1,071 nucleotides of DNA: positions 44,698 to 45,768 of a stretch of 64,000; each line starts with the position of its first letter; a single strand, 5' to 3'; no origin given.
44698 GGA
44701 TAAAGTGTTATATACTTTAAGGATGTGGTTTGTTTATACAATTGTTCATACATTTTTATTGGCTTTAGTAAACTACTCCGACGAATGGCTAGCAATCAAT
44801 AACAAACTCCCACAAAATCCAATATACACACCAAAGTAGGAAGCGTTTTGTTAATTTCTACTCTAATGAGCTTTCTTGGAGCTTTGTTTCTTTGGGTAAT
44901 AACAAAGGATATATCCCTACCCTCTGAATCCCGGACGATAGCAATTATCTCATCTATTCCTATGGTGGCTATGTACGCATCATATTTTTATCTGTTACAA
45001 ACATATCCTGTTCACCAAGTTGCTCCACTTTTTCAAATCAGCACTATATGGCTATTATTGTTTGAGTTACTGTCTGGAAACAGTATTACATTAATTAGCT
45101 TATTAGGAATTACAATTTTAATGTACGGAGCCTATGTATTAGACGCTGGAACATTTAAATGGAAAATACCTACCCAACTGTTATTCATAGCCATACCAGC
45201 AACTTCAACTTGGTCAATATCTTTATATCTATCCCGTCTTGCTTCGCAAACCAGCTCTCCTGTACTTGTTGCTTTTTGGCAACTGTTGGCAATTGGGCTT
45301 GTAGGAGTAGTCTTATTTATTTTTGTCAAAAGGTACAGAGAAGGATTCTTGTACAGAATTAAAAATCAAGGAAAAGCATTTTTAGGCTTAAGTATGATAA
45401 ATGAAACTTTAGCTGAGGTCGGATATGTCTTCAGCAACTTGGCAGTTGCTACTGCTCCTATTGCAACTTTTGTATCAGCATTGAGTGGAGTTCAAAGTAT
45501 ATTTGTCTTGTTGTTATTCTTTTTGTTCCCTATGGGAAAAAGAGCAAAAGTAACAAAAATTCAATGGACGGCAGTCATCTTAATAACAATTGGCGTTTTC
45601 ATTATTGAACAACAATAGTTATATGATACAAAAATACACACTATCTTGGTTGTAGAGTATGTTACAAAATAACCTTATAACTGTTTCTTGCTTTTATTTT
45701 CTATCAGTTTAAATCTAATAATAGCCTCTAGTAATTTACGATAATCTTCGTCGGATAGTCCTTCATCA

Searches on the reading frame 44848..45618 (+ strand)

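Call 4: search_protein_families(library=pfam, proteins=[window:44848-45618:+], max_evalue=0.01)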
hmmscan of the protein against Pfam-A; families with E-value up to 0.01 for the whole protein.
window:44848-45618:+ (256 aa): 1 family
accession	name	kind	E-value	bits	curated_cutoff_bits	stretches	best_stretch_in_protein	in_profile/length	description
PF00892.27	EamA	-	2.2e-12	47.9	28.2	2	113-253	5-133/135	EamA-like transporter family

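Call 5: search_protein_families(library=ncbifam, proteins=[window:44848-45618:+], max_evalue=0.01)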
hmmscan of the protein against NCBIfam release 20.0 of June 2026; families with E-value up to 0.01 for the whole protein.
window:44848-45618:+ (256 aa): 0 families

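Call 71: search_protein_families(library=ncbifam, proteins=[window:44848-45618:+], max_evalue=0.001)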
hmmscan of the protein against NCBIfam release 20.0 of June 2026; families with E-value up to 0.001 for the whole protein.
window:44848-45618:+ (256 aa): 0 families
